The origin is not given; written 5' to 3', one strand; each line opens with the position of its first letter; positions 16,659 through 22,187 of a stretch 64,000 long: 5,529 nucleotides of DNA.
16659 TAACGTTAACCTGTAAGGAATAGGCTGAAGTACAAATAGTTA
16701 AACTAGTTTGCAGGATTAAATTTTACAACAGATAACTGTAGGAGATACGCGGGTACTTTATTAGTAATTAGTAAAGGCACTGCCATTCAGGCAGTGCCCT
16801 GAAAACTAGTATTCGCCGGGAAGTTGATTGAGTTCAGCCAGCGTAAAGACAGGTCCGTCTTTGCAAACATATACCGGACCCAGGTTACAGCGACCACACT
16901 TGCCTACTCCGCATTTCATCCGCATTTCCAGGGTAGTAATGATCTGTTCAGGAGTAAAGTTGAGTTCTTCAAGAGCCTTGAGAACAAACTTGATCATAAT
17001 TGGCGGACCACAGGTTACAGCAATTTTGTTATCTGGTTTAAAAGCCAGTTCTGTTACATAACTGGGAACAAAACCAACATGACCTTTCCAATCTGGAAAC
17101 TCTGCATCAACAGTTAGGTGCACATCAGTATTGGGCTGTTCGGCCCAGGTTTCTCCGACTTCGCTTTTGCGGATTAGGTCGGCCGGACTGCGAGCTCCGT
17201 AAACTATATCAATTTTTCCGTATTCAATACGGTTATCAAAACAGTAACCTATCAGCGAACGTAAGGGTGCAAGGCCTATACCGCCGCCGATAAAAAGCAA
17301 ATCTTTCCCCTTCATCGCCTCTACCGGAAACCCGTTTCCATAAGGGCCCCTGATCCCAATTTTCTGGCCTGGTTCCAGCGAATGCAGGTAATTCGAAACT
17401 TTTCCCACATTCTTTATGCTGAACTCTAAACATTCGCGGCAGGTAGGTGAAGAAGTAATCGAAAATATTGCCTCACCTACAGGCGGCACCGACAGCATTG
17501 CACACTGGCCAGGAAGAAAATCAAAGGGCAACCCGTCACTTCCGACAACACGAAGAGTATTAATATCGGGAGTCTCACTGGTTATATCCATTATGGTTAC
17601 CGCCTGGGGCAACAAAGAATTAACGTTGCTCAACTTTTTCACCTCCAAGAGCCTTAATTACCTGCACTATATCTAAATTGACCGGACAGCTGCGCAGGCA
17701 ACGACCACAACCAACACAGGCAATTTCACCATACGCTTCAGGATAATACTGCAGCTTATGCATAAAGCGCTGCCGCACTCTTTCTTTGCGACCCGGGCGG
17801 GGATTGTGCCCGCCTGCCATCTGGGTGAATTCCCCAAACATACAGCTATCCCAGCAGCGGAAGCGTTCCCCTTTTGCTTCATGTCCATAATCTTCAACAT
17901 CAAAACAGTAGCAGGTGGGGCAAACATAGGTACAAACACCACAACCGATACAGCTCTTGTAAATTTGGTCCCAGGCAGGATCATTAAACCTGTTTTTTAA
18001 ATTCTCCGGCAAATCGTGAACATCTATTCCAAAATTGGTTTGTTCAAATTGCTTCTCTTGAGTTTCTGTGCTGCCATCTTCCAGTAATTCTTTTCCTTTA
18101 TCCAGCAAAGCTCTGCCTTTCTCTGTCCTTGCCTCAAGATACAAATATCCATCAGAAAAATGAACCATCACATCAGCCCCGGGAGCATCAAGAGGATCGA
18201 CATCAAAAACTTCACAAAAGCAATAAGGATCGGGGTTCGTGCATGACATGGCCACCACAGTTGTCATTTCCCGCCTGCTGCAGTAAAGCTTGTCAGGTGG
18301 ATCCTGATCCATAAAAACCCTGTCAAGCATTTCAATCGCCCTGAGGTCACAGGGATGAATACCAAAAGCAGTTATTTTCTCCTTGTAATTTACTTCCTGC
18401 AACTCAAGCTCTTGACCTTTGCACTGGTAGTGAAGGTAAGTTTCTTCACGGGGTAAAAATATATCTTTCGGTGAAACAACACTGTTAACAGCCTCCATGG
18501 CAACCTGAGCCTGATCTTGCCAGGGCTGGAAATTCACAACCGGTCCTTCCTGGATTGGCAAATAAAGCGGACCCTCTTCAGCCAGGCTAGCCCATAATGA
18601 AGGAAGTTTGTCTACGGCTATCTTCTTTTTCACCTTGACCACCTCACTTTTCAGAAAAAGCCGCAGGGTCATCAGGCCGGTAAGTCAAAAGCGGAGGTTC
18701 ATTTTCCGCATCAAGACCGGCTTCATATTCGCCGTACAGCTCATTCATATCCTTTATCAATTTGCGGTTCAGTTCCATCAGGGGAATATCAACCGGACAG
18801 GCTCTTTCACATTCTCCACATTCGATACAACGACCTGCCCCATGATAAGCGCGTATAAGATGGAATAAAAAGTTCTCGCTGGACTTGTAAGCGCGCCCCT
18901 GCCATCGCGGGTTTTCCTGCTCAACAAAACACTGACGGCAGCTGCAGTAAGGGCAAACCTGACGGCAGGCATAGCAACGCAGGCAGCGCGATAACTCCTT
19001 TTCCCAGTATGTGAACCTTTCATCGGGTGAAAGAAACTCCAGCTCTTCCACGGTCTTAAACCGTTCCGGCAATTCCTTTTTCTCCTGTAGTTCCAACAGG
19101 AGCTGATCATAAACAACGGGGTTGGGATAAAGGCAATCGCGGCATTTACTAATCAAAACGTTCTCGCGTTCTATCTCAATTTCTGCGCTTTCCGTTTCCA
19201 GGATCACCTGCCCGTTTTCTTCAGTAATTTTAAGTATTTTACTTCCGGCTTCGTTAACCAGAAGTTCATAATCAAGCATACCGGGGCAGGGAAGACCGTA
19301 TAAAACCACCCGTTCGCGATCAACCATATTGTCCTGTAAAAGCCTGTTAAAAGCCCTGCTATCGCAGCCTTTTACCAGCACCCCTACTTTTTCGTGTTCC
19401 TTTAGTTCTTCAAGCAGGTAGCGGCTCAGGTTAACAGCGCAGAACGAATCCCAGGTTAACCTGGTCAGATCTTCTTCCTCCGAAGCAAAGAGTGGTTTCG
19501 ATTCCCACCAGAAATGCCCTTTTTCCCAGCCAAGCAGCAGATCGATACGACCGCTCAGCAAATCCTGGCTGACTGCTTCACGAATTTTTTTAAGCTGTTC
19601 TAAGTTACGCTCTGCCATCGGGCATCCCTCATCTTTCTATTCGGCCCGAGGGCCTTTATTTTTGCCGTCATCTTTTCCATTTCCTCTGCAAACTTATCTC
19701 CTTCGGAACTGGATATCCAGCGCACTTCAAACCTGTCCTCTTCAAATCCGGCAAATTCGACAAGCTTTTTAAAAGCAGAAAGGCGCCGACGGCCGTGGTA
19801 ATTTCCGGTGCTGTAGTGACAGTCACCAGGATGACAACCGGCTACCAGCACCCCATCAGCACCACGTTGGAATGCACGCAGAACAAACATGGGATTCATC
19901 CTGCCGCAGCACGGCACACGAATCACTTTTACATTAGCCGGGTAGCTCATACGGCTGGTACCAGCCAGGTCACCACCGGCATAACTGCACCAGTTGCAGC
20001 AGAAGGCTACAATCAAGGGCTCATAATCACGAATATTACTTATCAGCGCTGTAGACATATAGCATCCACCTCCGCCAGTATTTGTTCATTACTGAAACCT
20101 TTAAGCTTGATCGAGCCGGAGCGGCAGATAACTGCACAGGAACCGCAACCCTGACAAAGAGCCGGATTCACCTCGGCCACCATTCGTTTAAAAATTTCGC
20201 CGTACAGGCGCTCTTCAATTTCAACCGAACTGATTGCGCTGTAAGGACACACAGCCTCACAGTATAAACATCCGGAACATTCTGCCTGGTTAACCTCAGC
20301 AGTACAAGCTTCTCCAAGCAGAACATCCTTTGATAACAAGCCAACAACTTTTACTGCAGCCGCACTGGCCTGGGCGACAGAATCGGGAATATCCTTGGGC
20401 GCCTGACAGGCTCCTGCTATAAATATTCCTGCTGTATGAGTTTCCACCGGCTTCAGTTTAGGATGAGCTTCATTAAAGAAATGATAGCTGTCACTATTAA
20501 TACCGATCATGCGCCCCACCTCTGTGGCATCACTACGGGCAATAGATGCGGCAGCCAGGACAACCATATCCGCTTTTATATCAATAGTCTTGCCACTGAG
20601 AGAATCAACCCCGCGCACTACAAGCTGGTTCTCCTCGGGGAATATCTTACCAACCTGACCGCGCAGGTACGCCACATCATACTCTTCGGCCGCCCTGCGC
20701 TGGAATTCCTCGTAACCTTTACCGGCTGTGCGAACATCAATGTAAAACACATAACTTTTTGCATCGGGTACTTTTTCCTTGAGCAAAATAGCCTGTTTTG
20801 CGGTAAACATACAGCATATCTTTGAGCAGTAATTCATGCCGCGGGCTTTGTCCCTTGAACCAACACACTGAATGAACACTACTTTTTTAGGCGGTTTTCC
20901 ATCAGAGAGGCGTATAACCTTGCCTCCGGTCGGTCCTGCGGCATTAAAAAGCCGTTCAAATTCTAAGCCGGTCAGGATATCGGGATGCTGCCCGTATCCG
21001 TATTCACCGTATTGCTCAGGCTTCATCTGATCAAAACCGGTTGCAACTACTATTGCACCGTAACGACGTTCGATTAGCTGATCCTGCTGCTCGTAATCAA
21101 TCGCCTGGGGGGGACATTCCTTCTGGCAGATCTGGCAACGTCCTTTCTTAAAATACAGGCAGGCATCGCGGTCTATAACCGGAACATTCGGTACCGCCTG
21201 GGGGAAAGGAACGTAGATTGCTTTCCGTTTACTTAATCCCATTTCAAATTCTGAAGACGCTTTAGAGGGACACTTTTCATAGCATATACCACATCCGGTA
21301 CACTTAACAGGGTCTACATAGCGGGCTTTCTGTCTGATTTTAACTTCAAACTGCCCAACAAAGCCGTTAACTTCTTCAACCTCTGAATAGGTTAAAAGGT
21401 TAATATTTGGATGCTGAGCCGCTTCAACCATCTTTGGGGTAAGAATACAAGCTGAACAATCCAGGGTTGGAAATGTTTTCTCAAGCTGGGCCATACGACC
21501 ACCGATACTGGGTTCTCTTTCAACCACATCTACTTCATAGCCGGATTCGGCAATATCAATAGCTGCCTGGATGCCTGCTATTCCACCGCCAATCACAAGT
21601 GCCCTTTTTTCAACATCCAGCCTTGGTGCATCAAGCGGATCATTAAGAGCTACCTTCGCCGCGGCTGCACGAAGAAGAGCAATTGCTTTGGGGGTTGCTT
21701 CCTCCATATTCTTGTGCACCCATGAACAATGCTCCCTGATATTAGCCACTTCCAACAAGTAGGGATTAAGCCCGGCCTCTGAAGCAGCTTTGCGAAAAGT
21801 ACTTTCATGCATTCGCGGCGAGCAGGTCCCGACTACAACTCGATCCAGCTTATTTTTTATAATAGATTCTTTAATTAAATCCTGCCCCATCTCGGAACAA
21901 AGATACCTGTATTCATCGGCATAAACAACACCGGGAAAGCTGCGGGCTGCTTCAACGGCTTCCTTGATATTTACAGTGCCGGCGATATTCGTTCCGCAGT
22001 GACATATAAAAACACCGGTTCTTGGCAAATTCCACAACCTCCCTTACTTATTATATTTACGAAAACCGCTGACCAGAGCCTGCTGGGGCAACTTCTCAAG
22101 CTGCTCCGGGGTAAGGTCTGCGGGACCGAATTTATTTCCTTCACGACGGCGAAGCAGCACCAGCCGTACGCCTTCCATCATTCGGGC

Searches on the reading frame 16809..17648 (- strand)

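Call 38: search_protein_families(library=pfam, proteins=[window:16809-17648:-], max_evalue=0.0001)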
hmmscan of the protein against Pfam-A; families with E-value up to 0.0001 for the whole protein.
window:16809-17648:- (280 aa): 3 families
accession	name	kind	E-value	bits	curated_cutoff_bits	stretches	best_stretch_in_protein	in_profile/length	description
PF00175.26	NAD_binding_1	-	4.9e-15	56.6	22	1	119-222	1-107/109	Oxidoreductase NAD-binding domain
PF10418.14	DHODB_Fe-S_bind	-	1.2e-09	38.2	23.9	1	241-273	1-40/41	Iron-sulfur cluster binding domain of dihydroorotate dehydrogenase B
PF00970.30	FAD_binding_6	-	1.7e-06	28.7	21.1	1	26-105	11-96/99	Oxidoreductase FAD-binding domain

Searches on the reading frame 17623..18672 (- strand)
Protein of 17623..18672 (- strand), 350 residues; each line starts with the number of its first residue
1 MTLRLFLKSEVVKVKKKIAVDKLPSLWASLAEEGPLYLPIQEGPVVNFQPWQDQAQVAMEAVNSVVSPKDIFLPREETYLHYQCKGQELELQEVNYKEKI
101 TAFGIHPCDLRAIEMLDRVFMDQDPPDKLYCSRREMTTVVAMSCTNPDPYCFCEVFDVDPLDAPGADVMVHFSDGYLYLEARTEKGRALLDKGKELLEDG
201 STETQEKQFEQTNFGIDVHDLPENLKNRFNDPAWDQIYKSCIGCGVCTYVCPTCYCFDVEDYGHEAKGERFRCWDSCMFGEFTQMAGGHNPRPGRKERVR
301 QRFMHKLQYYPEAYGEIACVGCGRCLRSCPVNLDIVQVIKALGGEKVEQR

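Call 38: search_protein_families(library=pfam, proteins=[window:17623-18672:-], max_evalue=0.0001)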
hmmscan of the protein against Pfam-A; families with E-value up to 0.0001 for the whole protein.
window:17623-18672:- (350 aa): 10 families
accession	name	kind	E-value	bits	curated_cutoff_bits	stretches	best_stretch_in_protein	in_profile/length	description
PF17179.9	Fer4_22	-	8.2e-36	123.2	27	1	240-332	1-94/95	4Fe-4S dicluster domain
PF00037.32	Fer4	-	1.8e-07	31.1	21.1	0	239-253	6-20/24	4Fe-4S binding domain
PF13187.11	Fer4_9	-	2.1e-07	31.3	27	0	272-332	7-50/52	4Fe-4S dicluster domain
PF12797.12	Fer4_2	-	2.2e-07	30.8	24.5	0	239-253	8-22/22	4Fe-4S binding domain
PF14697.11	Fer4_21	-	1.9e-06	28.3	35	0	318-332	40-54/59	4Fe-4S dicluster domain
PF13183.11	Fer4_8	-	3.8e-06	27.8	27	0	239-333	3-68/68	4Fe-4S dicluster domain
PF13237.11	Fer4_10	-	3.9e-06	27.1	25.5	0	317-331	7-21/53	4Fe-4S dicluster domain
PF13534.11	Fer4_17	-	5.1e-06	27.4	22.2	0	228-252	33-57/61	4Fe-4S dicluster domain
PF12837.12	Fer4_6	-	2.6e-05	24.4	25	0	318-332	8-22/24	4Fe-4S binding domain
PF13484.11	Fer4_16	-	2.7e-05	25.3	30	0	223-253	35-65/66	4Fe-4S double cluster binding domain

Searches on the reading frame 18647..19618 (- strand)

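Call 38: search_protein_families(library=pfam, proteins=[window:18647-19618:-], max_evalue=0.0001)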
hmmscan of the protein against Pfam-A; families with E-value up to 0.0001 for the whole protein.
window:18647-19618:- (324 aa): 7 families
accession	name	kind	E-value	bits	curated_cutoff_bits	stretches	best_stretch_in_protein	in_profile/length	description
PF13183.11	Fer4_8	-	5.2e-08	33.7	27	1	208-278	1-68/68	4Fe-4S dicluster domain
PF00037.32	Fer4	-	5.5e-06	26.4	21.1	0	262-278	6-22/24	4Fe-4S binding domain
PF12838.12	Fer4_7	-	8.6e-06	26.6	27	0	211-278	1-52/52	4Fe-4S dicluster domain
PF13187.11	Fer4_9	-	1.4e-05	25.5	27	0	211-277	1-50/52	4Fe-4S dicluster domain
PF13534.11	Fer4_17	-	5.3e-05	24.1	22.2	1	211-278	1-60/61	4Fe-4S dicluster domain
PF12797.12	Fer4_2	-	5.9e-05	23.2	24.5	0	208-224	6-22/22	4Fe-4S binding domain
PF13237.11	Fer4_10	-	6.2e-05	23.3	25.5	0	261-281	6-22/53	4Fe-4S dicluster domain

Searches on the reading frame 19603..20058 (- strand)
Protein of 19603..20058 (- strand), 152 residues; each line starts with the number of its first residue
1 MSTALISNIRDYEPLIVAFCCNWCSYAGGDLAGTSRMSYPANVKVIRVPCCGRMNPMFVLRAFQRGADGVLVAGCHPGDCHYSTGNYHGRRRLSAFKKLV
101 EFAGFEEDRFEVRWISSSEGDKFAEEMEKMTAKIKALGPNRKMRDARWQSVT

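Call 38: search_protein_families(library=pfam, proteins=[window:19603-20058:-], max_evalue=0.0001)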
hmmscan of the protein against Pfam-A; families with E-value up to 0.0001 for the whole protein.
window:19603-20058:- (152 aa): 1 family
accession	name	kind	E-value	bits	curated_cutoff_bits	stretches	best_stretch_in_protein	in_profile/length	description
PF02662.21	FlpD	-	1.8e-54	183.4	22.3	1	16-138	1-123/123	Methyl-viologen-reducing hydrogenase, delta subunit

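Call 54: search_protein_families(library=ncbifam, proteins=[window:19603-20058:-], max_evalue=0.01)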
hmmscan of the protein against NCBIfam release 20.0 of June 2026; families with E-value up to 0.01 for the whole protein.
window:19603-20058:- (152 aa): 4 families
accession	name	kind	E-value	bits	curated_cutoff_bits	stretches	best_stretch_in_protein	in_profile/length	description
NF040770.1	hetero_SS_HdrA2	exception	4e-53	180.7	1100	1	7-141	641-775/777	CoB-CoM heterodisulfide reductase HdrA2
NF045873.1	F420_non_VhuD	exception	9.1e-44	148.7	215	1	13-141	1-129/132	F420-non-reducing hydrogenase iron-sulfur subunit VhuD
NF041891.1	hdrA_Methbact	equivalog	7.7e-13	47.5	1300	1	5-136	635-760/762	ferredoxin:CoB-CoM heterodisulfide reductase subunit HdrA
NF041778.1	hetero_SS_HdrA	equivalog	9.5e-07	27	1400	1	16-81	656-720/771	ferredoxin:CoB-CoM heterodisulfide reductase subunit HdrA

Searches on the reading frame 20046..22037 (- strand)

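Call 38: search_protein_families(library=pfam, proteins=[window:20046-22037:-], max_evalue=0.0001)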
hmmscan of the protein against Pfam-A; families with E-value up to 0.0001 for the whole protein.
window:20046-22037:- (664 aa): 16 families
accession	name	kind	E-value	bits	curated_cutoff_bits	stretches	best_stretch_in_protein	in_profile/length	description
PF00037.32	Fer4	-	4.7e-15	55.1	21.1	2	240-260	2-22/24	4Fe-4S binding domain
PF12838.12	Fer4_7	-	1.1e-11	45.4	27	1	587-641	2-51/52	4Fe-4S dicluster domain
PF13237.11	Fer4_10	-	1.6e-10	41.2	25.5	1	582-638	4-52/53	4Fe-4S dicluster domain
PF12837.12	Fer4_6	-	3.9e-10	39.6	25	0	620-641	1-22/24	4Fe-4S binding domain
PF13187.11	Fer4_9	-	4e-10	40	27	1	586-641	1-50/52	4Fe-4S dicluster domain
PF07992.20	Pyr_redox_2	-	1.7e-09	38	26.1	1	146-247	3-58/291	Pyridine nucleotide-disulphide oxidoreductase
PF13450.12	NAD_binding_8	-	3.2e-08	34.2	21.9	1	148-199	1-52/68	NAD(P)-binding Rossmann-like domain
PF13484.11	Fer4_16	-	1.6e-07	32.4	30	0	245-309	1-64/66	4Fe-4S double cluster binding domain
PF25160.1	LdpA_Fe-S-bd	-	2.1e-07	31.1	27.6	0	580-606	21-47/49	LdpA Fe-S cluster-binding domain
PF12831.13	FAD_oxidored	-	4.9e-07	29.8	27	1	147-183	3-39/416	FAD dependent oxidoreductase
PF13183.11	Fer4_8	-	9.6e-07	29.7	27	0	585-641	3-67/68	4Fe-4S dicluster domain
PF01266.30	DAO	-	3.9e-06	27.1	27.9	1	146-179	2-35/353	FAD dependent oxidoreductase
PF14697.11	Fer4_21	-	6.4e-06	26.6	35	0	578-602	32-57/59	4Fe-4S dicluster domain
PF00890.30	FAD_binding_2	-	1.1e-05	25.3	20.4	1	146-181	2-37/414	FAD binding domain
PF12797.12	Fer4_2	-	4.2e-05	23.7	24.5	0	240-258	4-22/22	4Fe-4S binding domain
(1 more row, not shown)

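Call 54: search_protein_families(library=ncbifam, proteins=[window:20046-22037:-], max_evalue=0.01)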
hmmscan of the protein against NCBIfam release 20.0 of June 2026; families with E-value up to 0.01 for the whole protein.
window:20046-22037:- (664 aa): 111 families (the best 25 are shown)
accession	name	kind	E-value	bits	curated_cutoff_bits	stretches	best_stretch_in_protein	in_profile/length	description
NF040770.1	hetero_SS_HdrA2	exception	9.2e-247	821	1100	1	6-661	1-641/777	CoB-CoM heterodisulfide reductase HdrA2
NF041778.1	hetero_SS_HdrA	equivalog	1.9e-186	621.2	1400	1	6-660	7-650/771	ferredoxin:CoB-CoM heterodisulfide reductase subunit HdrA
NF041891.1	hdrA_Methbact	equivalog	1.2e-173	579.3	1300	1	6-660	2-635/762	ferredoxin:CoB-CoM heterodisulfide reductase subunit HdrA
NF009410.0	PRK12771.1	subfamily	4.7e-11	42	516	1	134-182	129-177/566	NAD(P)-binding protein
NF010590.0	PRK13984.1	equivalog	3.1e-10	38.8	946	2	135-182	280-327/611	putative oxidoreductase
TIGR02179.1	PorD_KorD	subfamily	1e-09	38.4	60.05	2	582-645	22-74/78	2-oxoacid:acceptor oxidoreductase, delta subunit, pyruvate/2-ketoisovalerate family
NF045637.1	carotdesatCrtDProt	equivalog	3.6e-09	35.7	580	1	147-204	2-59/485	1-hydroxycarotenoid 3,4-desaturase CrtD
NF042909.1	FMH_DH_FwdF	exception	3.8e-09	36.1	375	2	582-646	12-75/336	tungsten-dependent formylmethanofuran dehydrogenase subunit FwdF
TIGR02734.1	crtI_fam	subfamily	9.3e-09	34.5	238.1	1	146-205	1-61/504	phytoene desaturase family protein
TIGR03467.1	HpnE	equivalog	1.5e-08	34.4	283.05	1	147-187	2-42/430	hydroxysqualene dehydroxylase HpnE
TIGR02700.1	flavo_MJ0208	hypoth_equivalog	1.9e-08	33.9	251.35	1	552-659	113-209/234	dihydromethanopterin reductase (acceptor)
NF005560.0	PRK07233.1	equivalog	3.6e-08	32.7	252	1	146-186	3-43/435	hypothetical protein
TIGR01971.1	NuoI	subfamily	5.4e-08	32.5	113.05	2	583-645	40-100/121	NADH-quinone oxidoreductase, chain I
TIGR03997.1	mycofact_OYE_2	equivalog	1.9e-07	29.9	793.15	1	142-186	378-422/645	mycofactocin system FadH/OYE family oxidoreductase 2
NF058655.1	CrtID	equivalog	2.7e-07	29.8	640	1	147-193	2-48/478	bifunctional phytoene desaturase/3,4-desaturase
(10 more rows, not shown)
